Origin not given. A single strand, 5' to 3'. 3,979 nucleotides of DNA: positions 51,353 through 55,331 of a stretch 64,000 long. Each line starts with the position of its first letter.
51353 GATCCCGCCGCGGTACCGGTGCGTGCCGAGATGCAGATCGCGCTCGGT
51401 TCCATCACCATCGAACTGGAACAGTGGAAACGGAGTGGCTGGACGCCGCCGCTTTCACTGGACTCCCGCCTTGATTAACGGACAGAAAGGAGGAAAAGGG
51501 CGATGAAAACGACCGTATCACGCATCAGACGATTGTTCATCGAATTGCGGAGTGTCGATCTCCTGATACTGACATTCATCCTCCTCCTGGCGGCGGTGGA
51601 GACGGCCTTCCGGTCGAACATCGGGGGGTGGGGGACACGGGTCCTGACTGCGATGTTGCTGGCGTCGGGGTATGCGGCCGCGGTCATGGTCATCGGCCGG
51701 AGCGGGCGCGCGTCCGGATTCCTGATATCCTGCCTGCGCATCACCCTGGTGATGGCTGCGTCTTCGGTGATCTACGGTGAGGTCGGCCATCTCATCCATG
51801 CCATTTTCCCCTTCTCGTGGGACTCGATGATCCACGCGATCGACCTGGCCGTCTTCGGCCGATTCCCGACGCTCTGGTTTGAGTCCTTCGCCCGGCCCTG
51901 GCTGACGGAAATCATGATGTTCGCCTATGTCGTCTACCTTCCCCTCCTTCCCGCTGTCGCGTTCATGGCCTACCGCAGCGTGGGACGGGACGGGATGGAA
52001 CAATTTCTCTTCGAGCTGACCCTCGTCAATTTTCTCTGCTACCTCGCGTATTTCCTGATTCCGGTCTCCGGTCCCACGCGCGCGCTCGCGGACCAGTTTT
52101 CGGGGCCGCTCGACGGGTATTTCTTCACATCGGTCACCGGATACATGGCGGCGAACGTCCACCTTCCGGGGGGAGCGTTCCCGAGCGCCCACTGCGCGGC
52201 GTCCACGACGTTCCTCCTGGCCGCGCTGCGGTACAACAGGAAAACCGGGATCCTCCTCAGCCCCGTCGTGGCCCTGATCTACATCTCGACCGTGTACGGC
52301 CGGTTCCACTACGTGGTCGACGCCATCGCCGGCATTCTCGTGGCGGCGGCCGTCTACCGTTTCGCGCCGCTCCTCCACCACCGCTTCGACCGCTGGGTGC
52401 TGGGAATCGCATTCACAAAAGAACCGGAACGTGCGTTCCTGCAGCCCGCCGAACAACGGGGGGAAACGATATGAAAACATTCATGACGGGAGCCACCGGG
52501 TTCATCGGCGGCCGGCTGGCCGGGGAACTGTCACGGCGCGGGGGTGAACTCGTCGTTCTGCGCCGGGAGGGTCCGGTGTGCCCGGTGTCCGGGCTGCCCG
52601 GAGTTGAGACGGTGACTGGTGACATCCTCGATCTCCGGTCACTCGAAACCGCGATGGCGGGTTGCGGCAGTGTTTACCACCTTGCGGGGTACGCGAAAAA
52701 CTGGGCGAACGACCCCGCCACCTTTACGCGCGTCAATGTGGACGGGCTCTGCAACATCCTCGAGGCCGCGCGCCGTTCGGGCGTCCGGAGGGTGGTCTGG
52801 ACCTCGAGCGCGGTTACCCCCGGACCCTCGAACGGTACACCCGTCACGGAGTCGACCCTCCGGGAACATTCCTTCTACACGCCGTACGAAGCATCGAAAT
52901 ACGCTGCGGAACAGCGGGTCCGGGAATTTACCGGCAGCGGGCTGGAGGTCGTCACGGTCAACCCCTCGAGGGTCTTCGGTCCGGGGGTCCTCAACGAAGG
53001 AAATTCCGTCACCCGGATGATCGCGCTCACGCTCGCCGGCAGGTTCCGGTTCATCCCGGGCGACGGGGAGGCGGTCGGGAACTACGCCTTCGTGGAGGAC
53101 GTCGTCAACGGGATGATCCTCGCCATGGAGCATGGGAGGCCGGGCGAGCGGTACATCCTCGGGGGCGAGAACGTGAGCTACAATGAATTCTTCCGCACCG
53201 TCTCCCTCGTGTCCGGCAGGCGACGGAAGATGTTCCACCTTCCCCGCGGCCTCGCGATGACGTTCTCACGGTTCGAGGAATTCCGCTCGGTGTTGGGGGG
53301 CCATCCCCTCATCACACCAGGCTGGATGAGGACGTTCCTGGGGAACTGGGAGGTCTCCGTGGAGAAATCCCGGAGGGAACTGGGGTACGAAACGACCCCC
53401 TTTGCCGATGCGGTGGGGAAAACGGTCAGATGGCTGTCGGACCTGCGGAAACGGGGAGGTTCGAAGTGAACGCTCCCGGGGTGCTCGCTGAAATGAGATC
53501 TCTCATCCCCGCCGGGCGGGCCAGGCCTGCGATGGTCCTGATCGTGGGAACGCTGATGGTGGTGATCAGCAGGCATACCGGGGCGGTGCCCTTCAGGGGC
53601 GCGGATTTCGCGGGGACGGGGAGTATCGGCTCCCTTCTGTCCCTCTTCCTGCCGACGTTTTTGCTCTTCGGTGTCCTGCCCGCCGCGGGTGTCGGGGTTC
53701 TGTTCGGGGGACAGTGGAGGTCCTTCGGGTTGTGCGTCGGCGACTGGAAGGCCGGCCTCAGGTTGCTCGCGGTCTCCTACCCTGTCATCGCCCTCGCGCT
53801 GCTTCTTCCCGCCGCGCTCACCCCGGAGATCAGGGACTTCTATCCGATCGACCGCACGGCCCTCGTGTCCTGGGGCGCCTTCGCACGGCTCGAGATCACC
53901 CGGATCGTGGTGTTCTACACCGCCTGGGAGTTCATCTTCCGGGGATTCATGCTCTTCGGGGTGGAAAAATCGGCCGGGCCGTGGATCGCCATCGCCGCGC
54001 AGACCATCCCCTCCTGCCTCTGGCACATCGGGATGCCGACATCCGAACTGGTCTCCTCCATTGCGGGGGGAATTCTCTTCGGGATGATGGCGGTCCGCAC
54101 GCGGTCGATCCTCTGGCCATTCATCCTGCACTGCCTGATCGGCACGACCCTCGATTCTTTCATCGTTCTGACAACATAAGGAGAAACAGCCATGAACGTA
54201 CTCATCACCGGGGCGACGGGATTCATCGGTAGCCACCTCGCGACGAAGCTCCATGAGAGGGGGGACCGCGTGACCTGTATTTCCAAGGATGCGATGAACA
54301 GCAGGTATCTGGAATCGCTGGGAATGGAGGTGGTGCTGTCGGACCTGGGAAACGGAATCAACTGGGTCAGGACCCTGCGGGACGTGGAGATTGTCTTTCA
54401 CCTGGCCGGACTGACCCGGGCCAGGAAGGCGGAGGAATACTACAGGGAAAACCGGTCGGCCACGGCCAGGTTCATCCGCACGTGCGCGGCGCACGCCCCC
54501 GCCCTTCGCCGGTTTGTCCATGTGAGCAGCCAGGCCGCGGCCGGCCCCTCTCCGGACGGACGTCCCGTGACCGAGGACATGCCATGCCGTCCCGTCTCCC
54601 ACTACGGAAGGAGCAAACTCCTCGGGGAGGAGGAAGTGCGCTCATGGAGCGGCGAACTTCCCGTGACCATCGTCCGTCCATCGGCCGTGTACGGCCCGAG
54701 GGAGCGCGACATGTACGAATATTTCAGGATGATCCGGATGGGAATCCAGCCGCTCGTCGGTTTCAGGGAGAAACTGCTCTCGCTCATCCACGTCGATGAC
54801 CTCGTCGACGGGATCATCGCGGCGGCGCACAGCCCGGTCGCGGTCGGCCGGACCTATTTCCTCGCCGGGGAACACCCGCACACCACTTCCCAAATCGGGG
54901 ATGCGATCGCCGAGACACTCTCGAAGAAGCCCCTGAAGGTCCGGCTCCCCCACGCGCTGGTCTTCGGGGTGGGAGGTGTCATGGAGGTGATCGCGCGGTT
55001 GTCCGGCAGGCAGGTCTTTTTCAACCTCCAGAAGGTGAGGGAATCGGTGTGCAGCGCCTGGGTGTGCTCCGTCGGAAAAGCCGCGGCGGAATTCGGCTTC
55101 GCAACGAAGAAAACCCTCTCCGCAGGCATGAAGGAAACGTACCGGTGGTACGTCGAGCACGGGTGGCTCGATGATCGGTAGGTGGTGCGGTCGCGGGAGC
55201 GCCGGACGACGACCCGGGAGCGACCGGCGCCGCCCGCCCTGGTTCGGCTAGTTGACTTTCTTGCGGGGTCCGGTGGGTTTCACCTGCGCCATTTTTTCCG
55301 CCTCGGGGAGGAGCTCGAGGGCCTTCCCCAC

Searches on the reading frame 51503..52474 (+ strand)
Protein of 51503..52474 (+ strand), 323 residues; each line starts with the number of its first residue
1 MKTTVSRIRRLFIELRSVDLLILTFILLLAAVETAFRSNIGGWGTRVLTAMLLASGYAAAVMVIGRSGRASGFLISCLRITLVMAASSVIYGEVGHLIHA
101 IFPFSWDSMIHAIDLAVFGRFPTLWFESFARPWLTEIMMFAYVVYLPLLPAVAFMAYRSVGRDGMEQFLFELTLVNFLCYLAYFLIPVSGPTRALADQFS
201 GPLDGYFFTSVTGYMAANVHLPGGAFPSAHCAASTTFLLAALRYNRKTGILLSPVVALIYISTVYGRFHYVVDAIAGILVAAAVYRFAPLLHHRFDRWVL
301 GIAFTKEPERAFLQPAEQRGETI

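Call 41: search_protein_families(library=pfam, proteins=[window:51503-52474:+], max_evalue=0.001)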
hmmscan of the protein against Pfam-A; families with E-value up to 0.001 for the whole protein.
window:51503-52474:+ (323 aa): 3 families
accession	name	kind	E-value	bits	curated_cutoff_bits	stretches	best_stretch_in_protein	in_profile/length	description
PF14378.12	PAP2_3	-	1.1e-17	64.9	27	1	113-285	6-188/190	PAP2 superfamily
PF01569.27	PAP2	-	2.9e-06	27.5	27.2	1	217-294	47-127/130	PAP2 superfamily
PF14360.12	PAP2_C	-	3.1e-05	24.9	27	1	228-287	8-71/74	PAP2 superfamily C-terminal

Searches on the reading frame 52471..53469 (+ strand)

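Call 41: search_protein_families(library=pfam, proteins=[window:52471-53469:+], max_evalue=0.001)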
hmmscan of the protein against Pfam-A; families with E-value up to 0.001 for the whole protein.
window:52471-53469:+ (332 aa): 8 families
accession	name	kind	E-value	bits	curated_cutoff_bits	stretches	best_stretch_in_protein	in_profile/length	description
PF01370.27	Epimerase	-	9.5e-40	136.9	20.9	1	4-231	2-240/240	NAD dependent epimerase/dehydratase family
PF16363.11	GDP_Man_Dehyd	-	5.2e-25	89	27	1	5-244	2-262/332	GDP-mannose 4,6 dehydratase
PF01073.25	3Beta_HSD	-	6.4e-23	81.6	22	1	5-220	2-230/280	3-beta hydroxysteroid dehydrogenase/isomerase family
PF13460.12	NAD_binding_10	-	2.4e-16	60.6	27.2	1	7-168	1-146/184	NAD(P)H-binding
PF07993.18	NAD_binding_4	-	7.5e-14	51.9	20.1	1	58-214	82-257/258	Male sterility protein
PF04321.23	RmlD_sub_bind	-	3.8e-08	33.2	27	1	1-187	1-167/287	RmlD substrate binding domain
PF05368.20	NmrA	-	3.4e-06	27.3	27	1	5-119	7-113/298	NmrA-like family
PF02719.21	Polysacc_synt_2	-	1.5e-05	24.8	20.2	1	46-117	57-134/293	Polysaccharide biosynthesis protein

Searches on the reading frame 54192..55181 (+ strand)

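Call 41: search_protein_families(library=pfam, proteins=[window:54192-55181:+], max_evalue=0.001)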
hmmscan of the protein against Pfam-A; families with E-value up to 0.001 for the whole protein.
window:54192-55181:+ (329 aa): 8 families
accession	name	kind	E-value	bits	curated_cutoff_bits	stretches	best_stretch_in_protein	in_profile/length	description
PF01370.27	Epimerase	-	3.5e-35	122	20.9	1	3-219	1-234/240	NAD dependent epimerase/dehydratase family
PF04321.23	RmlD_sub_bind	-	1.3e-20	74.1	27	1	1-250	1-238/287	RmlD substrate binding domain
PF16363.11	GDP_Man_Dehyd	-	2.6e-20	73.6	27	1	4-316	1-332/332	GDP-mannose 4,6 dehydratase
PF07993.18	NAD_binding_4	-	4.2e-18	65.9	20.1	1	58-182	82-224/258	Male sterility protein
PF01073.25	3Beta_HSD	-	1.5e-17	64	22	1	4-240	1-265/280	3-beta hydroxysteroid dehydrogenase/isomerase family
PF13460.12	NAD_binding_10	-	3.6e-12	47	27.2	1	7-168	1-148/184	NAD(P)H-binding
PF05368.20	NmrA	-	0.00016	21.8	27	1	3-73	5-78/298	NmrA-like family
PF02719.21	Polysacc_synt_2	-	0.00036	20.3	20.2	0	3-119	1-134/293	Polysaccharide biosynthesis protein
